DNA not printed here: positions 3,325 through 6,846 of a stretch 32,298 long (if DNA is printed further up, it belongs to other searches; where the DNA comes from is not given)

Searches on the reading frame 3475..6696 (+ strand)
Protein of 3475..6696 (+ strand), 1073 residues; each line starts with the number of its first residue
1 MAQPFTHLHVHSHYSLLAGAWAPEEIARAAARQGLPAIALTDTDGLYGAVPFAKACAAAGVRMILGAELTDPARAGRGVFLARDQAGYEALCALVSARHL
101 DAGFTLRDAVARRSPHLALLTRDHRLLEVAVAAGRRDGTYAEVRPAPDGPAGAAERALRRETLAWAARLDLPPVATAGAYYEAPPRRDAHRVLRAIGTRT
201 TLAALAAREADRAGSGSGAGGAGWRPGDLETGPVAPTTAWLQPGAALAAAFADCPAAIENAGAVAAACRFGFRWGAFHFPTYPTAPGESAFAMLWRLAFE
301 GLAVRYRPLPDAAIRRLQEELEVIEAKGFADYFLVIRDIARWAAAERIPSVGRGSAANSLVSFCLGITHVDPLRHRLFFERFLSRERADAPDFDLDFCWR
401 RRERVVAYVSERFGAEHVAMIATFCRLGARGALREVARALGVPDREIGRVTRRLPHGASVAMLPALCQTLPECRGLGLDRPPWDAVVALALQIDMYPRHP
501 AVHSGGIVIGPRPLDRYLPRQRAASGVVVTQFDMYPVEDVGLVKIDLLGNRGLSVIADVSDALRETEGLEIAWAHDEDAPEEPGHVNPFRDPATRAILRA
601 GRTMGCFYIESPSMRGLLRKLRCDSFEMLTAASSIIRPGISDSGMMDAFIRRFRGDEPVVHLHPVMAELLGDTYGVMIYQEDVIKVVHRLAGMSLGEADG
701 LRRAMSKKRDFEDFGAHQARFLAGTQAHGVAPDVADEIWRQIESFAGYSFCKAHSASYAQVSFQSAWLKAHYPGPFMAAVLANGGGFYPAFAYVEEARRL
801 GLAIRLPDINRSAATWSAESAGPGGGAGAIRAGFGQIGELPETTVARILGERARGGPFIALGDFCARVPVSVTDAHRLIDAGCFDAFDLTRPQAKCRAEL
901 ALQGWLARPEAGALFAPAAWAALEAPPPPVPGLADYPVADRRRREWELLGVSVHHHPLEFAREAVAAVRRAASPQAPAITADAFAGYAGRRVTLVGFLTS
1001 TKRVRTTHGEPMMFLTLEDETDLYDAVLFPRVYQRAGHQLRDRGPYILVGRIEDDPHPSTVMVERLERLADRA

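Call 26: find_related_loci(query=window:3475-6696:+, collection=genome_contigs, flank=6000)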
Query window:3475-6696:+ (1073 aa) in genome_contigs; peptide patterns used: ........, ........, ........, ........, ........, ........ (x = any residue, [..] = any of these).
461 stretches matched a pattern; 392 encode a relative of the query (tblastn E <= 1e-3); the best 80 are kept; 80 distinct loci.
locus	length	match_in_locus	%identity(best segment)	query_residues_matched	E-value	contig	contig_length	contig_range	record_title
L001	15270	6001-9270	72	1-1071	0e+0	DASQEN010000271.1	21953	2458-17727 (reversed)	MAG TPA_asm: Gemmatimonadota bacterium isolate SMAG_U11755 k141_703703, whole genome shotgun sequence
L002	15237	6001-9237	74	1-1071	0e+0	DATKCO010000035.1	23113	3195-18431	MAG TPA_asm: Gemmatimonadota bacterium isolate SMAG_U14448 k141_1605645, whole genome shotgun sequence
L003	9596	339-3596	73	1-1071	0e+0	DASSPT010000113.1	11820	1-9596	MAG TPA_asm: Gemmatimonadota bacterium isolate SMAG_U1285 k141_1963388, whole genome shotgun sequence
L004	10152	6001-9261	72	1-1071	0e+0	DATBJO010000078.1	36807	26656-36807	MAG TPA_asm: Gemmatimonadota bacterium isolate SMAG_U3922 k141_4480726, whole genome shotgun sequence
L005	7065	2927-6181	71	1-1073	0e+0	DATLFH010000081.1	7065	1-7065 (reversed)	MAG TPA_asm: Gemmatimonadota bacterium isolate SMAG_U14397 k141_3043928, whole genome shotgun sequence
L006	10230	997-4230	69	5-1071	0e+0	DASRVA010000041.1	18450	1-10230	MAG TPA_asm: Gemmatimonadota bacterium isolate SMAG_U8626 k141_635034, whole genome shotgun sequence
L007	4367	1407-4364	69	1-958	0e+0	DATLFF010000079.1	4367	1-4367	MAG TPA_asm: Gemmatimonadota bacterium isolate SMAG_U14395 k141_3445820, whole genome shotgun sequence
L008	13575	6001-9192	69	1-1073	0e+0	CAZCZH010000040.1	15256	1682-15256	MAG TPA_asm: uncultured Gemmatimonadales bacterium isolate SRP214966_co2_143 genome assembly, contig: NODE_6124_length_1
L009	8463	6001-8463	75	1-817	0e+0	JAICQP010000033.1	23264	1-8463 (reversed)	MAG: Gemmatimonadetes bacterium isolate TY_HY_2_bin.52 k141_601379_length_23264_cov_15.5966, whole genome shotgun sequen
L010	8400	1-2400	73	294-1071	0e+0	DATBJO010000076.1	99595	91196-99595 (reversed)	MAG TPA_asm: Gemmatimonadota bacterium isolate SMAG_U3922 k141_1077115, whole genome shotgun sequence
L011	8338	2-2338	68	324-1071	0e+0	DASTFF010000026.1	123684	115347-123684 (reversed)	MAG TPA_asm: Gemmatimonadota bacterium isolate SMAG_U867 k141_241649, whole genome shotgun sequence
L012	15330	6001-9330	66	5-1069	0e+0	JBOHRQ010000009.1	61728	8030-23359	MAG: Gemmatimonadota bacterium isolate SD8030_maxbin2.bin.2 NODE_40_length_61728_cov_11.931576, whole genome shotgun seq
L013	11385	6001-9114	47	5-1067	0e+0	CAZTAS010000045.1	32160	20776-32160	MAG TPA_asm: uncultured Thermodesulfobacteriota bacterium isolate SRP323688_co1_150 genome assembly, contig: NODE_2463_l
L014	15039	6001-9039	45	5-1055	0e+0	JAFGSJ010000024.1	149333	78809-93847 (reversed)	MAG: bacterium isolate Zod_Metabat.886 k87_909237, whole genome shotgun sequence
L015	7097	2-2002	64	456-1069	0e+0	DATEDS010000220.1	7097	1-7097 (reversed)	MAG TPA_asm: Gemmatimonadota bacterium isolate SMAG_U8713 k141_644594, whole genome shotgun sequence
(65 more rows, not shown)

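Call 52: search_protein_families(library=ncbifam, proteins=[window:3475-6696:+], max_evalue=0.00001)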
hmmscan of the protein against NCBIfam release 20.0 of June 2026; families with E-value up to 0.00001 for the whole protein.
window:3475-6696:+ (1073 aa): 14 families
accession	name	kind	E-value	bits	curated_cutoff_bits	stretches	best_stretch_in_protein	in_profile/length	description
NF004226.0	PRK05673.1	equivalog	3e-212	707.6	1002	2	154-1069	182-1062/1146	DNA polymerase III subunit alpha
TIGR00594.1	polc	superfamily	8.1e-197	656.5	434.35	2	154-1029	177-1022/1022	DNA polymerase III subunit alpha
NF005298.0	PRK06826.1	equivalog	4.6e-190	634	1260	2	244-1070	249-1073/1151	DNA polymerase III subunit alpha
NF004225.0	PRK05672.1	subfamily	2.5e-185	618.5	939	2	237-1070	236-1033/1047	error-prone DNA polymerase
NF005377.0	PRK06920.1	equivalog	6.1e-155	517.7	1806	2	241-1069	231-1023/1108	DNA polymerase III subunit alpha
NF005617.0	PRK07374.1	equivalog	3.1e-153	512.2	1653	2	274-1061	285-1072/1170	DNA polymerase III subunit alpha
NF005582.0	PRK07279.1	equivalog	3.6e-137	459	1279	1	237-1067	187-962/1033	DNA polymerase III subunit alpha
NF005516.0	PRK07135.1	equivalog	2.9e-126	422.9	1084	2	311-887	251-812/974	DNA polymerase III DnaE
NF007079.0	PRK09532.1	equivalog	2.2e-106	357.1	1525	2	275-751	284-777/876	DNA polymerase III subunit alpha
NF004550.0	PRK05898.1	equivalog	2.4e-105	353.7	1182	2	280-891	217-813/971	DNA polymerase III subunit alpha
NF005616.0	PRK07373.1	equivalog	1.3e-37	129.5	646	2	746-899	34-184/449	DNA polymerase III subunit alpha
NF001688.0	PRK00448.1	equivalog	1.6e-17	62.4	873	0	8-69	341-402/1445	PolC-type DNA polymerase III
TIGR01405.1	polC_Gram_pos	equivalog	6e-15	54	1043.45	0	307-374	612-679/1211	DNA polymerase III subunit alpha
NF041577.1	nside_bi_sphtase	equivalog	8.7e-07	28.4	400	1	8-69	6-65/276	3',5'-nucleoside bisphosphate phosphatase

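Call 79: search_protein_families(library=pfam, proteins=[L005:2531-2965:-, L005:2273-2530:-, L001:4839-5654:-], max_evalue=0.001)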
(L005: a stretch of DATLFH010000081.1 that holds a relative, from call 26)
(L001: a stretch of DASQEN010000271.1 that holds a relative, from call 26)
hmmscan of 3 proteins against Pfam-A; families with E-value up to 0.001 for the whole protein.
L005:2531-2965:- (144 aa): 1 family
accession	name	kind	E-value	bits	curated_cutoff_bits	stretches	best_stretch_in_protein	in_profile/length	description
PF02604.26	PhdYeFM_antitox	-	9.8e-13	48.1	29.8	1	66-130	4-68/74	Antitoxin Phd_YefM, type II toxin-antitoxin system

L005:2273-2530:- (85 aa): 1 family
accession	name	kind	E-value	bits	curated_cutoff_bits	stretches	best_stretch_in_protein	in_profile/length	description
PF05016.21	ParE_toxin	-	8.6e-15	55.5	23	1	5-84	1-89/89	ParE toxin of type II toxin-antitoxin system, parDE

L001:4839-5654:- (271 aa): 1 family
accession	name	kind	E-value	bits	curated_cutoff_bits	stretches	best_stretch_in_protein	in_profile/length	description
PF02535.28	Zip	-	6e-12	45.9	35.1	1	128-246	177-299/323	ZIP Zinc transporter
